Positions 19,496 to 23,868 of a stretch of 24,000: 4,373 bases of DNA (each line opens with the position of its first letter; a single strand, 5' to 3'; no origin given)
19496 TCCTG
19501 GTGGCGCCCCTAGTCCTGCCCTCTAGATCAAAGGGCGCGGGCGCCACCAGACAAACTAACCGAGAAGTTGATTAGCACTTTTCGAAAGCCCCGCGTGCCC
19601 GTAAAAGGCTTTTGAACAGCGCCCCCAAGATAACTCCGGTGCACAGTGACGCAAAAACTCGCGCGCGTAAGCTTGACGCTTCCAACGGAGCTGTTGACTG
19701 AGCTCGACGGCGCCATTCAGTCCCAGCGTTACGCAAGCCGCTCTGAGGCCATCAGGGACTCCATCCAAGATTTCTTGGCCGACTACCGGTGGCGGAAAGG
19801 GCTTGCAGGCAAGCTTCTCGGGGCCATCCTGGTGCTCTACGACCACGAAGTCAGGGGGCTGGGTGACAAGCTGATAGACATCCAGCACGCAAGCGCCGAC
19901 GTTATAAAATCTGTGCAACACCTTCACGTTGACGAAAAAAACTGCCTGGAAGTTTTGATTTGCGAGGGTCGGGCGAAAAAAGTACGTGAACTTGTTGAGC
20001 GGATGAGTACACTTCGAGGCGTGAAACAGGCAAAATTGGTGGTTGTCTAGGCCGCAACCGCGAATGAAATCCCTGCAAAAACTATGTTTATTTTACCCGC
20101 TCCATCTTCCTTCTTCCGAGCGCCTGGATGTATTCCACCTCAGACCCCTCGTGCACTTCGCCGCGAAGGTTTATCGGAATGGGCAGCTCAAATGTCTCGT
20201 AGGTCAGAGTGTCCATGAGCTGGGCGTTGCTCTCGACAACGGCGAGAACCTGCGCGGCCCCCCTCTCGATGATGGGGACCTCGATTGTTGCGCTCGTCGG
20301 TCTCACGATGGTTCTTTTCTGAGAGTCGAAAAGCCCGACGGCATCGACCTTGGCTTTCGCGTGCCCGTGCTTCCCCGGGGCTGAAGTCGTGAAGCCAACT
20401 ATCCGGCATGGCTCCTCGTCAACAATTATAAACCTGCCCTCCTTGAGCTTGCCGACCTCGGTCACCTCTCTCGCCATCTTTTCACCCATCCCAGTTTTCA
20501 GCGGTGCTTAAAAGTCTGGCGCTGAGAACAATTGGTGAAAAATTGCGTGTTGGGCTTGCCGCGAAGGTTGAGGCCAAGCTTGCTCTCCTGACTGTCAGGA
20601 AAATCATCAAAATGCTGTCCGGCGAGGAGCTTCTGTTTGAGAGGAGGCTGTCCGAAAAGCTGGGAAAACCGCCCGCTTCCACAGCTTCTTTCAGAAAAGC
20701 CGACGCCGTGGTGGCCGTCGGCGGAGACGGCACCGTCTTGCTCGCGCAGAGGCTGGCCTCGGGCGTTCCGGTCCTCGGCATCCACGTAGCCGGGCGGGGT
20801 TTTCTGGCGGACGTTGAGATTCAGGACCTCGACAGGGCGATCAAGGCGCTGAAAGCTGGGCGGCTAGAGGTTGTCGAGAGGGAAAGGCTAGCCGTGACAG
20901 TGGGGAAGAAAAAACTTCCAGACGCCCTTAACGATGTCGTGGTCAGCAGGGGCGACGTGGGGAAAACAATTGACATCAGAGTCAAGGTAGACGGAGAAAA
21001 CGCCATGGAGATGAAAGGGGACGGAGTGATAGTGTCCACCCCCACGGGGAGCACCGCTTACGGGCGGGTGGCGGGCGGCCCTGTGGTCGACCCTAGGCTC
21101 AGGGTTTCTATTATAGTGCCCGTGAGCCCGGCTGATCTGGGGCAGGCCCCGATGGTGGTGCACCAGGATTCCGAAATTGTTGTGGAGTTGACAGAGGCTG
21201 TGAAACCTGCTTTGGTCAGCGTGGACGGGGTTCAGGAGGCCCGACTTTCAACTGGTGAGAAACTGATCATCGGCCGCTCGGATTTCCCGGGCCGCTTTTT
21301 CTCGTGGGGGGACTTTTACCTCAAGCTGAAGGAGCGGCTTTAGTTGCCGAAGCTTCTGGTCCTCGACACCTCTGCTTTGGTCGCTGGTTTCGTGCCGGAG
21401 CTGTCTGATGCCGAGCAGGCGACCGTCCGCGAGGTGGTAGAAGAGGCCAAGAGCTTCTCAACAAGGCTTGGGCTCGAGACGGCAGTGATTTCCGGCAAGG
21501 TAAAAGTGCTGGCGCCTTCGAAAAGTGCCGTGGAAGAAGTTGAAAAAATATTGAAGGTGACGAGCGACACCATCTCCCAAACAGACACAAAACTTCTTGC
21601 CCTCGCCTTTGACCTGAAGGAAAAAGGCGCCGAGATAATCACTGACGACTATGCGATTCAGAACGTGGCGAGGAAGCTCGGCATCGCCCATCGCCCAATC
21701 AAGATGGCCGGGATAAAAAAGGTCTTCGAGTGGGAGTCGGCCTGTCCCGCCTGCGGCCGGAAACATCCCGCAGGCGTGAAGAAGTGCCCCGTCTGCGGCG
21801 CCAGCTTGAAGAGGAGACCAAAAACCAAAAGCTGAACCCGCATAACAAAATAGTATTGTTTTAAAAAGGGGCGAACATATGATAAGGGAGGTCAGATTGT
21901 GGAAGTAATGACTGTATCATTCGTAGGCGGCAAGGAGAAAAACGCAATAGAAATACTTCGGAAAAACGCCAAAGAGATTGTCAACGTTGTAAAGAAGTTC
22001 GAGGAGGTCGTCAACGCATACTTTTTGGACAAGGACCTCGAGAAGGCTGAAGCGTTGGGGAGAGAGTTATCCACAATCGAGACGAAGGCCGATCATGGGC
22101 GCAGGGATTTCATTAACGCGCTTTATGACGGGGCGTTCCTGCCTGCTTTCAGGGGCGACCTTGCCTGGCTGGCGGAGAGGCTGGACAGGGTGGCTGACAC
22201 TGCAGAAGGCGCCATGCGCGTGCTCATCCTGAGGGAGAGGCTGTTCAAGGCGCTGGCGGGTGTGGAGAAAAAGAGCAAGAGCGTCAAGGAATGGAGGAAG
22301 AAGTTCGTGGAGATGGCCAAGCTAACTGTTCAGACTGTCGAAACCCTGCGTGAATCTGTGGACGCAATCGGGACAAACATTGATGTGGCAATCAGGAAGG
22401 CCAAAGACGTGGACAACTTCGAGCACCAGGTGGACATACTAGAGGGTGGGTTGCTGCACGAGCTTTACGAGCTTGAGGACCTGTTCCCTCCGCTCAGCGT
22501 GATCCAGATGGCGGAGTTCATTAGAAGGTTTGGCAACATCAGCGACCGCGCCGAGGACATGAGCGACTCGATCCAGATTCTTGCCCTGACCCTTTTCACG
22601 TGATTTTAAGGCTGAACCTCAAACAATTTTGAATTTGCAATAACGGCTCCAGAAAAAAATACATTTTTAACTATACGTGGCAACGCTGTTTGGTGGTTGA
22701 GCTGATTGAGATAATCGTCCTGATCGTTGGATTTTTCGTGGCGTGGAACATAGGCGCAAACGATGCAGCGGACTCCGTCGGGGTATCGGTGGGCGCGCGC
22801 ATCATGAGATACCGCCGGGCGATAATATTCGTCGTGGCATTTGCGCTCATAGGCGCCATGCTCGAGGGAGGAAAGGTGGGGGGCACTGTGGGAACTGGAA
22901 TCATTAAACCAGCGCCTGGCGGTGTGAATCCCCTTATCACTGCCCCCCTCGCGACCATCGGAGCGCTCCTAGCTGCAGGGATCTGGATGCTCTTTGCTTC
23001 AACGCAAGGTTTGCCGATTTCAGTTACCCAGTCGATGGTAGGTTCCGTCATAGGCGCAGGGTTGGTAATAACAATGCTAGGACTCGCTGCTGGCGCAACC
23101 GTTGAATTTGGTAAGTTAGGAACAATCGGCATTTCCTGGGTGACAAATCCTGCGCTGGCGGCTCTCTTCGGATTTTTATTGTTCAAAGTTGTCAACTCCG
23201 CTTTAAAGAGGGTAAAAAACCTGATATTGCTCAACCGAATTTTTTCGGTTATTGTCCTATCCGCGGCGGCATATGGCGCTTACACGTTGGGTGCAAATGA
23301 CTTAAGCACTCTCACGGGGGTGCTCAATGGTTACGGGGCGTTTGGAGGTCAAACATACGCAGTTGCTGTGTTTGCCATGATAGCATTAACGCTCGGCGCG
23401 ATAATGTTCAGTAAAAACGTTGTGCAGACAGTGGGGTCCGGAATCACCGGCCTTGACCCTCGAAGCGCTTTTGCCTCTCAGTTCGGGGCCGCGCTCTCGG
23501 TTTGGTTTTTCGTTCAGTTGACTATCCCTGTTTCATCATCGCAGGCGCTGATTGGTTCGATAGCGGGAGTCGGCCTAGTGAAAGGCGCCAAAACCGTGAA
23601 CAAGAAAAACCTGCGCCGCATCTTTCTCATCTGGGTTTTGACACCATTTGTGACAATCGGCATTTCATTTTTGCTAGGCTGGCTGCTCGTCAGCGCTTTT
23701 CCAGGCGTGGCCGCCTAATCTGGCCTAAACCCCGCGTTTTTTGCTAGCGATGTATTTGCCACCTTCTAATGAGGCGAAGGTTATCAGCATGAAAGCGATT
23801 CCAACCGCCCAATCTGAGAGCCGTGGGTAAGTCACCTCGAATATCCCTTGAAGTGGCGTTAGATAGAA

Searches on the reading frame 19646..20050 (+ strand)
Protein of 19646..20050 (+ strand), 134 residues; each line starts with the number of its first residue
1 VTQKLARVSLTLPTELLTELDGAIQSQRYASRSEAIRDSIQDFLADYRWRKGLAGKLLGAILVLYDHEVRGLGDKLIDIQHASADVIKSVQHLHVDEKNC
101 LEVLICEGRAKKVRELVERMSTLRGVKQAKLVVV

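Call 8: search_protein_families(library=pfam, proteins=[window:19646-20050:+], max_evalue=0.001)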
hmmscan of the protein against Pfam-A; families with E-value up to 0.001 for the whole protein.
window:19646-20050:+ (134 aa): 2 families
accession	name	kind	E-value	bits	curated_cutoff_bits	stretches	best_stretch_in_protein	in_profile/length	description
PF08753.17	NikR_C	-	6.6e-28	97.2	22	1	59-133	2-76/77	NikR C terminal nickel binding domain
PF01402.27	RHH_1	-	3.1e-05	24.2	20.5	1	7-45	1-38/39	Ribbon-helix-helix protein, copG family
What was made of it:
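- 19646..20050 (+): nikR-type nickel regulator. Pfam NikR_C plus RHH_1 (call 8).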

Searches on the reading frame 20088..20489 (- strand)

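Call 8: search_protein_families(library=pfam, proteins=[window:20088-20489:-], max_evalue=0.001)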
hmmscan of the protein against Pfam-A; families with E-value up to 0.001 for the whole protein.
window:20088-20489:- (133 aa): 2 families
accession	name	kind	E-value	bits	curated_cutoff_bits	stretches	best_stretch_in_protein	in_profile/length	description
PF21485.3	IF5A-like_N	-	5.3e-16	58.6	27.1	1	10-66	6-62/63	Translation initiation factor 5A-like, N-terminal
PF01287.26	eIF-5a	-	8.8e-05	23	24.2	1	73-133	1-69/69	Eukaryotic elongation factor 5A hypusine, DNA-binding OB fold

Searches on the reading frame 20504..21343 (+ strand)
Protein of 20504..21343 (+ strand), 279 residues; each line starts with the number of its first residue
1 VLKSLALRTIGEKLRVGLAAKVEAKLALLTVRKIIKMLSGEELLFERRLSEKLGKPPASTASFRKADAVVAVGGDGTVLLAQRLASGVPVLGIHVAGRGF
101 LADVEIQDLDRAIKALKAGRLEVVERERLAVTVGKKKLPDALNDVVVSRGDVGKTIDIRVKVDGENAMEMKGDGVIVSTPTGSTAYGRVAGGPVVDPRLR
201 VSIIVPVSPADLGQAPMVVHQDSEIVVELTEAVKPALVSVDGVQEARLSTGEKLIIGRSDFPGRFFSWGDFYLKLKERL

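Call 8: search_protein_families(library=pfam, proteins=[window:20504-21343:+], max_evalue=0.001)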
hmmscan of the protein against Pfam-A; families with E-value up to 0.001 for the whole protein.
window:20504-21343:+ (279 aa): 2 families
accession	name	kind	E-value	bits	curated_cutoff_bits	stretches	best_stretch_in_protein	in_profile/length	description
PF20143.4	NAD_kinase_C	-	4.1e-25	88.4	23.7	1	142-264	1-122/126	ATP-NAD kinase C-terminal domain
PF01513.26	NAD_kinase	-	4.7e-11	43.6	25.5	1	64-119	71-128/130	ATP-NAD kinase N-terminal domain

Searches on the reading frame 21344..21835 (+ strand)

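Call 8: search_protein_families(library=pfam, proteins=[window:21344-21835:+], max_evalue=0.001)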
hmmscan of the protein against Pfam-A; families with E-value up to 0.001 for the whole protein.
window:21344-21835:+ (163 aa): 3 families
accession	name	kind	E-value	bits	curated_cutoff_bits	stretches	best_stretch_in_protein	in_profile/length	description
PF17146.10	PIN_6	-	4.1e-11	43.6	27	1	5-91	1-87/87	PIN domain of ribonuclease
PF13240.11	Zn_Ribbon_1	-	3.6e-05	23.9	25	1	134-155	2-23/23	zinc-ribbon domain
PF01850.27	PIN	-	0.0005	21.1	23.6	0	50-110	64-119/120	PIN domain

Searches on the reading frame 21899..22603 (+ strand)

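Call 8: search_protein_families(library=pfam, proteins=[window:21899-22603:+], max_evalue=0.001)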
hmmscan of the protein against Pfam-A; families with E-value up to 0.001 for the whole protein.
window:21899-22603:+ (234 aa): 2 families
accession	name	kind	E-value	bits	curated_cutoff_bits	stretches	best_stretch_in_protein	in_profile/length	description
PF01865.21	PhoU_div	-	1.4e-34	119.8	24.4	1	13-229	6-212/214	Protein of unknown function DUF47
PF10157.14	BORCS6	-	0.00046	20.8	35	0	129-169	27-67/101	BLOC-1-related complex sub-unit 6 C-terminal helix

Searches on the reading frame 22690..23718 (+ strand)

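Call 8: search_protein_families(library=pfam, proteins=[window:22690-23718:+], max_evalue=0.001)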
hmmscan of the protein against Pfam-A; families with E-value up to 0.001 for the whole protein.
window:22690-23718:+ (342 aa): 1 family
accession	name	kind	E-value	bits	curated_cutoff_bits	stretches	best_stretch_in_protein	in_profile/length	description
PF01384.25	PHO4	-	1.5e-60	205.4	33.7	1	21-326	1-350/350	Phosphate transporter family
